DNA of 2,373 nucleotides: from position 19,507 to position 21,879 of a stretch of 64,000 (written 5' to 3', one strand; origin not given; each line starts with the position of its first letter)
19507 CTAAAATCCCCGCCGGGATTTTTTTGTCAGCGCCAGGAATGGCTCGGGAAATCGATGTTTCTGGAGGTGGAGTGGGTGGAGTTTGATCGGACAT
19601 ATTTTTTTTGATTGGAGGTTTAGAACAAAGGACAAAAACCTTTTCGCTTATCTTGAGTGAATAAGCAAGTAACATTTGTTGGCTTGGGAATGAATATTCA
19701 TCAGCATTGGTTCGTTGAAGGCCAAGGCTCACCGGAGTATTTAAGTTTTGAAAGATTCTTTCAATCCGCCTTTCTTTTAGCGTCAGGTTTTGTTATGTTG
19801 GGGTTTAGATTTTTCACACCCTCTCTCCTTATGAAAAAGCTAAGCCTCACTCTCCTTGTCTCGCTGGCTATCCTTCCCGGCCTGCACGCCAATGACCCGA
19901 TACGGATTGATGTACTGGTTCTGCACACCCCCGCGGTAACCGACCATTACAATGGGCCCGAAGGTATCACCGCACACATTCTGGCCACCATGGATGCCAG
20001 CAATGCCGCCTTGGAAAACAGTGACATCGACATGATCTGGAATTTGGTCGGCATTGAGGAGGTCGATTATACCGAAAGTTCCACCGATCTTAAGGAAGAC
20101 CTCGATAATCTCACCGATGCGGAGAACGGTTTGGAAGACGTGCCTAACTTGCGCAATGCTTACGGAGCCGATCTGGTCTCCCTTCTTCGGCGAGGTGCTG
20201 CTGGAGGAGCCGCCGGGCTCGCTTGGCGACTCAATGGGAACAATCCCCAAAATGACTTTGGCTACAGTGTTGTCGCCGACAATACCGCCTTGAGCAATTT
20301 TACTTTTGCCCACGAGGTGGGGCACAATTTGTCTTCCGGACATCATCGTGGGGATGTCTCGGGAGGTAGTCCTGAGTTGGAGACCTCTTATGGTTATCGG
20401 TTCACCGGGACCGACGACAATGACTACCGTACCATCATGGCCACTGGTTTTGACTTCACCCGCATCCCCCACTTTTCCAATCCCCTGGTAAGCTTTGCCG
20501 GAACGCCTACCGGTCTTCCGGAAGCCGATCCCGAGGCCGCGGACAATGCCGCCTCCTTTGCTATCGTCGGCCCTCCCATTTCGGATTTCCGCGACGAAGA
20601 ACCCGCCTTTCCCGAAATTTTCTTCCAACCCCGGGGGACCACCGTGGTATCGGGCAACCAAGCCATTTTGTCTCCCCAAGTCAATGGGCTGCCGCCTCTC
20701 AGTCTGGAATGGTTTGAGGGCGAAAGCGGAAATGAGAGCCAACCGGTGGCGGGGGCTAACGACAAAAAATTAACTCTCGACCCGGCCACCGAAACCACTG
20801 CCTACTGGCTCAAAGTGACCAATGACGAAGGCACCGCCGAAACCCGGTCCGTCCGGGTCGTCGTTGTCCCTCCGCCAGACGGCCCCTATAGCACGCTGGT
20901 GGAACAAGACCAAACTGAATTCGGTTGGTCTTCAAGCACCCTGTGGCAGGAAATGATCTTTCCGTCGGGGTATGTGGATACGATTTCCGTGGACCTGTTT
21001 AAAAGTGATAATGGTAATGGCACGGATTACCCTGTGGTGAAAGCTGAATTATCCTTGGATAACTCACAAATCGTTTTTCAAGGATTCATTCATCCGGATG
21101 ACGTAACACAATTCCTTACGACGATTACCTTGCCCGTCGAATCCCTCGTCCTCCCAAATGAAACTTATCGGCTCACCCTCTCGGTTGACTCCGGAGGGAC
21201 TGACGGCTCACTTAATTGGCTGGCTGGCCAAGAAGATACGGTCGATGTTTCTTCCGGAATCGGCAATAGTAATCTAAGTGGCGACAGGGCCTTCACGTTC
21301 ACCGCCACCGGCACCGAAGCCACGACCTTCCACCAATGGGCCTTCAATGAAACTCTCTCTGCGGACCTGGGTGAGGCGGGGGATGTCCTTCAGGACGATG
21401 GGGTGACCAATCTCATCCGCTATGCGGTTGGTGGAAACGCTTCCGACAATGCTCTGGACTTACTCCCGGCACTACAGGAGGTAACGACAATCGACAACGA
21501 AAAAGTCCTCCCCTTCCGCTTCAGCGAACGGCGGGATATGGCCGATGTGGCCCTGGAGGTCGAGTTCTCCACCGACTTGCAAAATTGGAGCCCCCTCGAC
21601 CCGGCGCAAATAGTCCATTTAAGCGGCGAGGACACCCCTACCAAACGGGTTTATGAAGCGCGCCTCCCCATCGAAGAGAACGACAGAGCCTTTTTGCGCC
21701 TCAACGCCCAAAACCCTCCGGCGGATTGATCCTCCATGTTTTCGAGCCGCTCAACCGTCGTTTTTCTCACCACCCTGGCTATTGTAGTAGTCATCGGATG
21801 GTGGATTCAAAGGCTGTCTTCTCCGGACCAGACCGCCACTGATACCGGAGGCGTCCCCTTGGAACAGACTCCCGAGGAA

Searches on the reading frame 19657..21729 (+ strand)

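Call 102: search_protein_families(library=ncbifam, proteins=[window:19657-21729:+], max_evalue=1e-10)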
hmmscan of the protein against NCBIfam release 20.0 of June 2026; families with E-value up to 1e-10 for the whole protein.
window:19657-21729:+ (690 aa): 1 family
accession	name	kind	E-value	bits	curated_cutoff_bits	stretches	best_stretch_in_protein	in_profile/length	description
NF052434.1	Mep72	equivalog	6.1e-29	101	645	1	84-312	2-232/573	biofilm-associated metzincin protease Mep72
